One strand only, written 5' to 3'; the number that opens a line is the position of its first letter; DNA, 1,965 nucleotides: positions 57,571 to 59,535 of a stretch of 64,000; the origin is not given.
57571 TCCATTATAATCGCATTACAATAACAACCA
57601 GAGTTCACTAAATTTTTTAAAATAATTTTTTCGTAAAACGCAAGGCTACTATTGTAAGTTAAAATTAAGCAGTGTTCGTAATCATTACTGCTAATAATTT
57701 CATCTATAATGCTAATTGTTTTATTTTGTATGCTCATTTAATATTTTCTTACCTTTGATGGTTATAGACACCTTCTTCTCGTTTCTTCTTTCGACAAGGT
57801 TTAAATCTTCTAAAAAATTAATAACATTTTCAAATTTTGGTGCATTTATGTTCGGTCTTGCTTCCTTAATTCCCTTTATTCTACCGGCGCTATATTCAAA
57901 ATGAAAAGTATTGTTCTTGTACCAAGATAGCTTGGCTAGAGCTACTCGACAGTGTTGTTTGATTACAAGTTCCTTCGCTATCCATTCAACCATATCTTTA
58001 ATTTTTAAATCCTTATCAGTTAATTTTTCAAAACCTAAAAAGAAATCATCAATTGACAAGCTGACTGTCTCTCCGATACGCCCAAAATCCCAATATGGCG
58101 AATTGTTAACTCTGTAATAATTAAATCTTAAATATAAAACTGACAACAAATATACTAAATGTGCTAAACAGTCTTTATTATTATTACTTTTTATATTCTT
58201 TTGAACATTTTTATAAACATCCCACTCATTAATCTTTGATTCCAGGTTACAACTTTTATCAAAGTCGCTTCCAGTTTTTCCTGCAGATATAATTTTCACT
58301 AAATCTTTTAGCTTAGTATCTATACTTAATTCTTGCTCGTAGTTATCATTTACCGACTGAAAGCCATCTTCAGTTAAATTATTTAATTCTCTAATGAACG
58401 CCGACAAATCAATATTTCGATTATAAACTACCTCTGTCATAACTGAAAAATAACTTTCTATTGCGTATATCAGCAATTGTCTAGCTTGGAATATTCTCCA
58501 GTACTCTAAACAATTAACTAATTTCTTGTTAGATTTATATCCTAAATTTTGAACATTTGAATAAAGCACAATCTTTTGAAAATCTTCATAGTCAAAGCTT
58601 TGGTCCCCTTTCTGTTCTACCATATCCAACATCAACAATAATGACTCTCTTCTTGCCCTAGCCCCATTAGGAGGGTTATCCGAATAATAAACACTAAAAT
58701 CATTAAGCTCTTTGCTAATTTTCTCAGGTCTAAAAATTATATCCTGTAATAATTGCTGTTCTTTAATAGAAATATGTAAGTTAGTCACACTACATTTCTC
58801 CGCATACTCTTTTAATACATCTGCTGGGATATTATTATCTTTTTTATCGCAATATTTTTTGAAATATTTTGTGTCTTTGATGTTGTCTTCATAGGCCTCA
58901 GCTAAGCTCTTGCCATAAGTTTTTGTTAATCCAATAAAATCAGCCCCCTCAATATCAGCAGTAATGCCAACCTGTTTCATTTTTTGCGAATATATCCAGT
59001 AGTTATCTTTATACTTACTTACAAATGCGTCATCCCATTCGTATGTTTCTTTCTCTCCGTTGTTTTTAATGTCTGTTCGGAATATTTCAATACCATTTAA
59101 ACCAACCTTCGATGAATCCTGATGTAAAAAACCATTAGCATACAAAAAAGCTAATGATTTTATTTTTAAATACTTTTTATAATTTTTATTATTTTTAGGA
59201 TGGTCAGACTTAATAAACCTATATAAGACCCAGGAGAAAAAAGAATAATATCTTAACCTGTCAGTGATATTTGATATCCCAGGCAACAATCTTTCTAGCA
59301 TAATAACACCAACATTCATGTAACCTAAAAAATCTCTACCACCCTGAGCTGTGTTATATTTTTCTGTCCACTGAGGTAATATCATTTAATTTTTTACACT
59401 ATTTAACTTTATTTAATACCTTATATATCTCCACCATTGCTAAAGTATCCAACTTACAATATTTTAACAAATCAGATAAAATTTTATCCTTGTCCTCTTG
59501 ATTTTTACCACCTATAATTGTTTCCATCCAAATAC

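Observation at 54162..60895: Nuclease-rich four-gene candidate defense system: GIY-YIG protein, 885-aa tandem-HKD PLD protein, 554-aa unknown, and a DUF2779-like PD-(D/E)xK plus exonuclease protein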

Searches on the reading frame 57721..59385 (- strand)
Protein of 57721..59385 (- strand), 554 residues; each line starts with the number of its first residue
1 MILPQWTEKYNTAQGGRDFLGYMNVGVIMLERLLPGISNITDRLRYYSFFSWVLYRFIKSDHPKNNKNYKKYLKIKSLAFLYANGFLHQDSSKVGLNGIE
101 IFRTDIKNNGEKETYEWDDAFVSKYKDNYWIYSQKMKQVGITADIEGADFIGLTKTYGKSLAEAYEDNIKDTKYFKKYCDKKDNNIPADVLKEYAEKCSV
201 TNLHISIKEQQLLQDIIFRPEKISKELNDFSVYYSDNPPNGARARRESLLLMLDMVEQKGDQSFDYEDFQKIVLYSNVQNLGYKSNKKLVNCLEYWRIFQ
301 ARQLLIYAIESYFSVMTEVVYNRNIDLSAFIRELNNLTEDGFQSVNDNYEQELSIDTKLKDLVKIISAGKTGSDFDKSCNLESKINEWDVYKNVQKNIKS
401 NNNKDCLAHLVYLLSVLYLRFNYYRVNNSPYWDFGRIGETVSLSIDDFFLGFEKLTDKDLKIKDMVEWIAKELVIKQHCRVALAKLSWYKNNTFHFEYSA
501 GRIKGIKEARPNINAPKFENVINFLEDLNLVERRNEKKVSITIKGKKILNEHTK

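Call 5: search_protein_families(library=pfam, proteins=[window:57721-59385:-], max_evalue=1)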
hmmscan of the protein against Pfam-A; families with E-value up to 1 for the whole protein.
window:57721-59385:- (554 aa): 3 families
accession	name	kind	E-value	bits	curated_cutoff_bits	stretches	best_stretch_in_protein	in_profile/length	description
PF14947.12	HTH_45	-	3.8e-05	24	25.5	1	512-551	30-68/77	Winged helix-turn-helix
PF19888.4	DUF6361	-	0.12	11.8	25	1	16-55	29-68/388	Family of unknown function (DUF6361)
PF23323.1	Spectrin_6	-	0.17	12.7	27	1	259-337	20-98/110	Kalirin-like, spectrin repeats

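Call 6: search_protein_families(library=padloc, proteins=[window:57721-59385:-], max_evalue=1)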
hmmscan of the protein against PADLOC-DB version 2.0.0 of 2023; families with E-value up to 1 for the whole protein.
window:57721-59385:- (554 aa): 2 families
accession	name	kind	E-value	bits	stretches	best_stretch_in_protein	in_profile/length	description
PDLC03828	ZacA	-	0.0017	16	1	15-73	29-85/396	-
PDLC00264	LmuC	-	0.018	12.5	1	522-552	96-127/159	Unknown function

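Call 7: search_protein_families(library=ncbifam, proteins=[window:57721-59385:-], max_evalue=1)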
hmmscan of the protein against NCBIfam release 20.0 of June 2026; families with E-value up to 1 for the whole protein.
window:57721-59385:- (554 aa): 1 family
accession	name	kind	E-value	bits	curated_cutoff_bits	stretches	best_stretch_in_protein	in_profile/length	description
NF053610.1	Sso10a_fam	subfamily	0.00081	19.4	60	1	512-549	28-64/64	Sso10a family chromatin protein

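Call 14: find_homologous_proteins(query=window:57721-59385:-)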
Query window:57721-59385:- (554 aa): 10 proteins with E <= 0.001 among 7286 candidates.
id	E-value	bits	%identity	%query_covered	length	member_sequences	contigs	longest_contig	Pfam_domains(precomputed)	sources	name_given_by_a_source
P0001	0.0e+0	1252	100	100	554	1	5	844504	PF14947.13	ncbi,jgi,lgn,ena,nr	ncbi:hypothetical protein HOB10_00800 [Candidatus Parcubacteria bacterium]|jgi:predicted transcripti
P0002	4.3e-287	971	77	100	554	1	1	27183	PF14947.13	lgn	-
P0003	1.2e-226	772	61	100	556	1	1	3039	-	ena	-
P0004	9.2e-151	521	46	99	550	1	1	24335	-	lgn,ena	-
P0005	1.8e-145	504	46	99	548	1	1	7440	-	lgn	-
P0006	2.4e-144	500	45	99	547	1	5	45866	-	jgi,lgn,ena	-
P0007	9.6e-139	482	44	100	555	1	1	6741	-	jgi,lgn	-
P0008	2.5e-137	477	44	99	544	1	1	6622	-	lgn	-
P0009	5.4e-80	288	35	99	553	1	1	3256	-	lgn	-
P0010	1.6e-30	125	25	99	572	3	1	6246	-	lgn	-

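Call 17: find_encoding_contigs(protein=P0002, flank=10000, max_places=2)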
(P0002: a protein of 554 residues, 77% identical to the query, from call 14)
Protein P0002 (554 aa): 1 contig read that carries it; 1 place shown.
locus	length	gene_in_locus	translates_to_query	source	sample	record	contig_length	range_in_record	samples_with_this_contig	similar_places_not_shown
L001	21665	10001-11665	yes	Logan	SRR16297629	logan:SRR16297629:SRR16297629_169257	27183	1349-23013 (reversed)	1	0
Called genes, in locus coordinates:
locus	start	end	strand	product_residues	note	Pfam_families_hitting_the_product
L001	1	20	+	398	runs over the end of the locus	PF01420:Methylase_S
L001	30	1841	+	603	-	PF11398:DUF2813 (faint), PF13175:AAA_15, PF13476:AAA_23, PF13304:AAA_21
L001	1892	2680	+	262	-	-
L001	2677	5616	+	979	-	PF04313:HSDR_N, PF04851:ResIII, PF18766:SWI2_SNF2, PF22679:T1R_D3-like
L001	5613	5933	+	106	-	PF01863:YgjP-like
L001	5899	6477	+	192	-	-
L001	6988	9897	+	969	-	-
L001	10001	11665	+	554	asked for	PF14947:HTH_45 (weak)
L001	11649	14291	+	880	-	PF13091:PLDc_2 (weak)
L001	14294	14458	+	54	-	-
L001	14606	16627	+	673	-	PF00041:fn3 (faint), PF16656:Pur_ac_phosph_N (faint)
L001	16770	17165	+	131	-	PF03073:TspO_MBR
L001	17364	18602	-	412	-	-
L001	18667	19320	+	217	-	PF04140:ICMT, PF04191:PEMT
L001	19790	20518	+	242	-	PF01790:LGT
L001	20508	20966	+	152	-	-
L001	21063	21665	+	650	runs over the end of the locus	?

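Call 18: find_encoding_contigs(protein=P0006, flank=10000, max_places=2)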
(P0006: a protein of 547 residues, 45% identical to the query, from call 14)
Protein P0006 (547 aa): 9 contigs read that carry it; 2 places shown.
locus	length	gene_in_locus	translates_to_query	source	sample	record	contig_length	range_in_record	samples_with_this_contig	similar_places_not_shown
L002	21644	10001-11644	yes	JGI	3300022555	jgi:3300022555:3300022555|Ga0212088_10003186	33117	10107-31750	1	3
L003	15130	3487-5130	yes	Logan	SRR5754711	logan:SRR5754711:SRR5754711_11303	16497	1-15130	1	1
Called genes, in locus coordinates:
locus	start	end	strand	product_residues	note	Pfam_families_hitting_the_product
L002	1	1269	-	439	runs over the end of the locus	PF00239:Resolvase, PF07508:Recombinase, PF13408:Zn_ribbon_recom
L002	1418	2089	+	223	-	PF20582:UPF0758_N, PF04002:RadC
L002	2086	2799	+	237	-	PF01936:NYN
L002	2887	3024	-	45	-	-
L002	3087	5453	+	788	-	PF04313:HSDR_N (faint), PF13588:HSDR_N_2 (weak), PF00270:DEAD, PF04851:ResIII, PF18766:SWI2_SNF2, PF00271:Helicase_C (weak), PF08463:EcoEI_R_C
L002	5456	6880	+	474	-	PF12161:HsdM_N, PF02384:N6_Mtase, PF01170:UPF0020 (weak), PF20473:MmeI_Mtase (weak), PF07669:Eco57I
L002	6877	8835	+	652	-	-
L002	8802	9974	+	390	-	PF01420:Methylase_S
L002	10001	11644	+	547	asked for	-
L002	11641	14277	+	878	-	PF13091:PLDc_2 (faint)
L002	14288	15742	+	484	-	PF11074:DUF2779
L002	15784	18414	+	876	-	PF00580:UvrD-helicase, PF13245:AAA_19, PF13087:AAA_12 (faint), PF00580:UvrD-helicase, PF13361:UvrD_C, PF13538:UvrD_C_2 (faint)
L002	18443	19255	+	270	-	-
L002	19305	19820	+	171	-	-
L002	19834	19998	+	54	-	-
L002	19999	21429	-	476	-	PF17289:Terminase_6C (faint)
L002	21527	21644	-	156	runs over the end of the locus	-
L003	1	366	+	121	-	?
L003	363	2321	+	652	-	-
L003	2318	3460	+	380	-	PF01420:Methylase_S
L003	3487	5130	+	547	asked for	-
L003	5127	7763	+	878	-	PF13091:PLDc_2 (faint)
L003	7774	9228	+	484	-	PF11074:DUF2779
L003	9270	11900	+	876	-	PF00580:UvrD-helicase, PF13245:AAA_19, PF13087:AAA_12 (faint), PF00580:UvrD-helicase, PF13361:UvrD_C, PF13538:UvrD_C_2 (faint)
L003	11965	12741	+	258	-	-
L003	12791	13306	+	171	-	-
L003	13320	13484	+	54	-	-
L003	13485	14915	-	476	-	PF17289:Terminase_6C (faint)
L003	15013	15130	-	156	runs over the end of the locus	-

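Call 19: find_encoding_contigs(protein=P0004, flank=10000, max_places=2)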
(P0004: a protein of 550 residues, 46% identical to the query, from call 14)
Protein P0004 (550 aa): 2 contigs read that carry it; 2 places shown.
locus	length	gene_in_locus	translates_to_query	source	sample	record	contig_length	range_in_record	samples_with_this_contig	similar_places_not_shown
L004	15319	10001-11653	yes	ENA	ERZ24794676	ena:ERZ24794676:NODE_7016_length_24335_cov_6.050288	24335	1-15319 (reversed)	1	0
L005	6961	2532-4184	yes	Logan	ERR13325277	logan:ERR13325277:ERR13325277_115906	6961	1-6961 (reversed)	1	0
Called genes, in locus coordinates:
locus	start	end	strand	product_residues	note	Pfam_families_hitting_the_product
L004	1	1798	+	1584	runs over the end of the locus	PF13195:DUF4011, PF13086:AAA_11 (weak), PF13245:AAA_19 (faint), PF13604:AAA_30 (faint), PF13086:AAA_11, PF13087:AAA_12, PF18741:MTES_1575, PF11784:DUF3320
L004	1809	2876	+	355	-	PF00149:Metallophos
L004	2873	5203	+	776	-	-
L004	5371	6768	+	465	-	PF25856:MPN635_N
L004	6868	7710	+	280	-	-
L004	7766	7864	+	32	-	-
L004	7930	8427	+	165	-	-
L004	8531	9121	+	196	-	-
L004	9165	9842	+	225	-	-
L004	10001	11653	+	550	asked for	-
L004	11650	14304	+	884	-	-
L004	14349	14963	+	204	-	-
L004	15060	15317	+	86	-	?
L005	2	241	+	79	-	?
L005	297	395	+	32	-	-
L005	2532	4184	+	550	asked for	-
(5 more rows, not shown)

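Call 23: search_protein_families(library=padloc, alignment_id=A1, max_evalue=1)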
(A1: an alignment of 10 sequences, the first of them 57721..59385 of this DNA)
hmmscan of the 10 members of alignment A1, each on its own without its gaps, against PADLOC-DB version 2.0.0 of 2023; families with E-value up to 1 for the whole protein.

A. member 1, window:57721-59385:- (554 aa): 2 families
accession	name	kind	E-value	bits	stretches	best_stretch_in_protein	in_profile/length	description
PDLC03828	ZacA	-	0.0017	16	1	15-73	29-85/396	-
PDLC00264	LmuC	-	0.018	12.5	1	522-552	96-127/159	Unknown function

B. families by the number of members that match (of 10 scanned): 6 families
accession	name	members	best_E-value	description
PDLC03828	ZacA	10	5.1e-05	-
PDLC02975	WH_III-A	2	0.0036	-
PDLC01879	CARF3--CARF_TM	1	0.002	-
PDLC03871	LmuC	1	0.007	-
PDLC02974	WH_III-A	1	0.011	-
PDLC00264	LmuC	1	0.018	Unknown function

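Call 24: search_protein_families(library=pfam, alignment_id=A1, max_evalue=1)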
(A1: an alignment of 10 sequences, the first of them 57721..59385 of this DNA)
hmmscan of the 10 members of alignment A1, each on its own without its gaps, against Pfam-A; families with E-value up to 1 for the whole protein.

A. member 1, window:57721-59385:- (554 aa): 3 families
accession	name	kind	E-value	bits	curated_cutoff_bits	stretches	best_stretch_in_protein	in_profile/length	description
PF14947.12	HTH_45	-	3.8e-05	24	25.5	1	512-551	30-68/77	Winged helix-turn-helix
PF19888.4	DUF6361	-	0.12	11.8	25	1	16-55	29-68/388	Family of unknown function (DUF6361)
PF23323.1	Spectrin_6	-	0.17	12.7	27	1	259-337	20-98/110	Kalirin-like, spectrin repeats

B. families by the number of members that match (of 10 scanned): 12 families
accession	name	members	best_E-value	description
PF14947.12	HTH_45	9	1.9e-07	Winged helix-turn-helix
PF19888.4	DUF6361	7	0.0008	Family of unknown function (DUF6361)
PF21837.1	DUF6896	1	0.008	Domain of unknown function (DUF6896)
PF10180.14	WKF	1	0.017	WKF domain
PF01934.22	HepT-like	1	0.071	Ribonuclease HepT-like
PF01303.22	Egg_lysin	1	0.073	Egg lysin (Sperm-lysin)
PF00878.24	CIMR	1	0.083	Cation-independent mannose-6-phosphate receptor repeat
PF09079.17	Cdc6_C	1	0.084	CDC6, C terminal winged helix domain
PF23589.2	WH_AprA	1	0.13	AprA winged helix domain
PF23323.1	Spectrin_6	1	0.17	Kalirin-like, spectrin repeats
PF18536.7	DUF5623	1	0.34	Domain of unknown function (DUF5623)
PF12755.13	Vac14_Fab1_bd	1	0.6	Vacuolar 14 Fab1-binding region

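Call 41: find_related_loci(query=A3, collection=genome_contigs, flank=10000)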
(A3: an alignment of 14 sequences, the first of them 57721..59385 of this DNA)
Query A3 (554 aa) in genome_contigs; peptide patterns used: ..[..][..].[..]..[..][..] (x = any residue, [..] = any of these).
231 stretches matched a pattern; 194 encode a relative of the query (tblastn E <= 1e-3); the best 80 are kept; 80 distinct loci.
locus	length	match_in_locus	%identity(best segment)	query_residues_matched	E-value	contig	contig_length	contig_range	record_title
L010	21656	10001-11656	26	4-551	3e-37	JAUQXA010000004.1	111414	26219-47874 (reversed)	MAG: Anaerolineales bacterium isolate BIN17 contig_21290, whole genome shotgun sequence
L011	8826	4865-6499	26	1-546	8e-37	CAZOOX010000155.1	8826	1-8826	MAG TPA_asm: uncultured Anaerolineaceae bacterium isolate binchicken_co65_453 genome assembly, contig: NODE_30136_length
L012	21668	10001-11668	24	2-550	2e-35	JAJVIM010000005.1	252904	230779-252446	MAG: Anaerolineae bacterium isolate Bin_81R c_000000000218, whole genome shotgun sequence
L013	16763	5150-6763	25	1-546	1e-34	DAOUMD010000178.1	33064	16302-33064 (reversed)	MAG TPA_asm: Anaerolineae bacterium isolate W31_78 k127_194422, whole genome shotgun sequence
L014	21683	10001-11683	26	4-551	1e-33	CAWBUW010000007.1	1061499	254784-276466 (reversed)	MAG: uncultured Chloroflexia bacterium isolate MFD03899.bin.1.41 genome assembly, contig: contig_14422, whole genome sho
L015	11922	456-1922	24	1-498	6e-30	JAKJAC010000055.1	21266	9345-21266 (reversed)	MAG: Chloroflexota bacterium isolate UR.bin201 NODE_55_length_21266_cov_2.311246, whole genome shotgun sequence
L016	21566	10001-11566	22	16-550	3e-25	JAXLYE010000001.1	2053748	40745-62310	MAG: Polyangia bacterium isolate STL-MYX5 C1.81.fa-1, whole genome shotgun sequence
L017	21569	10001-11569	23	2-531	1e-25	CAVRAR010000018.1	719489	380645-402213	MAG: uncultured Planctomycetia bacterium isolate MFD04492.bin.2.32 genome assembly, contig: contig_898, whole genome sho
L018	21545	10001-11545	24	4-551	2e-20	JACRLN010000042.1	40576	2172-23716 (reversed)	MAG: Nitrospirae bacterium isolate NC_groundwater_1882_Pr3_B-0.1um_42_111 SR2-18-B1_coassembly_313917, whole genome shot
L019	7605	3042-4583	23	9-549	2e-20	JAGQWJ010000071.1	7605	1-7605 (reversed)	MAG: Ignavibacteriae bacterium isolate HKST-UBA125 NODE_71_length_7605_cov_7.932651, whole genome shotgun sequence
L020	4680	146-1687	23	9-549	6e-20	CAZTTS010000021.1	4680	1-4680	MAG TPA_asm: uncultured Lachnospiraceae bacterium isolate binchicken_co45_176 genome assembly, contig: NODE_37833_length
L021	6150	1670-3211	22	9-549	7e-20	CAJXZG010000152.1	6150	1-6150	MAG TPA_asm: uncultured Prolixibacteraceae bacterium isolate SRR6201695_bin.1_MetaBAT_v2.12.1_MAG genome assembly, conti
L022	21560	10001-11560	22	16-551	4e-19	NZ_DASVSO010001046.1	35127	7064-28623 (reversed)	MAG: Archangium sp. isolate SMAG_U3264 k141_338383, whole genome shotgun sequence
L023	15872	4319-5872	22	13-538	6e-19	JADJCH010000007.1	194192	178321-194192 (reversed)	MAG: Burkholderiales bacterium isolate Aved_18-Q3-R54-62_BATAC.321_sub tig00017502-10-1960100, whole genome shotgun sequ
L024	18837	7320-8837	24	16-550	1e-18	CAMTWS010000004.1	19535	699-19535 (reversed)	MAG: uncultured Prolixibacteraceae bacterium isolate G04_MAG_00043 genome assembly, contig: G04_MAG_00043_000000000129,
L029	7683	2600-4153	20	4-553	1e-15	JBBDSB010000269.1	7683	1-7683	MAG: Cyclobacteriaceae bacterium isolate LejiaC_41_44 Lejia_C_21675_length_7683_cov_25, whole genome shotgun sequence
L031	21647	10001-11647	22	2-551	4e-17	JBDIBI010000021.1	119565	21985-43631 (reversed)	MAG: Blastocatellia bacterium isolate AS-MICRO-OLR.206 NODE_364_length_119565_cov_24.629969, whole genome shotgun sequen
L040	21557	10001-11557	23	4-552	4e-14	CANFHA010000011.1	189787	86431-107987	MAG: Chitinophagaceae bacterium isolate Jr-11may16-225 genome assembly, contig: Jr-11may16-C59, whole genome shotgun seq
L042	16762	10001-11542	20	15-533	8e-14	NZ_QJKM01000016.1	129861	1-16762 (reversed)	Rhizobium terrae strain NAU-18 Scaffold16, whole genome shotgun sequence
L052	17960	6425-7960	20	15-533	9e-13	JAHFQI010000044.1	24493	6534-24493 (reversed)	MAG: Comamonadaceae bacterium isolate nzgw547 NODE_2716_length_24494_cov_3.611250, whole genome shotgun sequence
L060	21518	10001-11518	22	4-531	2e-12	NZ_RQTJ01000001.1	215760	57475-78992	Paenimyroides viscosum strain YIM 102796 Scaffold1, whole genome shotgun sequence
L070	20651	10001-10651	28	5-218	6e-12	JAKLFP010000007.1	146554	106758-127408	MAG: Candidatus Omnitrophota bacterium isolate RA.bin19 RA.bin19_7, whole genome shotgun sequence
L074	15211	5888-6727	22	9-297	2e-11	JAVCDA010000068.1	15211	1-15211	MAG: Candidatus Saelkia tenebricola isolate MAG_3300035698_749 Ga0374944_490851, whole genome shotgun sequence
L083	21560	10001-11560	22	2-551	5e-12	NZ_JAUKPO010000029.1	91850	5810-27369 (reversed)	Rhodocytophaga aerolata strain KACC 12507 NODE_29_length_91850_cov_88.403519, whole genome shotgun sequence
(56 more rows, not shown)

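Call 49: search_protein_representatives(alignment_id=A1)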
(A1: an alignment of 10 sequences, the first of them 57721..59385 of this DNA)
Query: 10 sequences, 549 profile positions. Proteins with E-value up to 0.001 (for the whole library): 2176; up to 1e-10: 1224; up to 1e-30: 247. The best 150 are listed.
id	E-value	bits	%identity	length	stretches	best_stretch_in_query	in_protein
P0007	3.2e-247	838.3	-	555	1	1-549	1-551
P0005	2.1e-235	799.3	-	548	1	1-548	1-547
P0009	6.1e-209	712.0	-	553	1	1-548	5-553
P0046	4.1e-188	643.2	-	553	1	1-548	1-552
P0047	2.4e-169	581.2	-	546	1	4-549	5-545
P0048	2.1e-125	436.2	-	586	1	3-549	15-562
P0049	3.1e-106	373.0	-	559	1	4-548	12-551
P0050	5.3e-93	329.3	-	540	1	23-548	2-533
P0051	5.3e-92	326.0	-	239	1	1-227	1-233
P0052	1.3e-88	314.8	-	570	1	3-549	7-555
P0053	4.5e-87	309.7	-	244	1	306-548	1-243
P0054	2.7e-84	300.5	-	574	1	4-548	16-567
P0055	4.9e-84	299.7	-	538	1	3-531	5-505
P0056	7.4e-83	295.8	-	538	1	1-548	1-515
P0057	1.5e-82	294.8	-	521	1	3-549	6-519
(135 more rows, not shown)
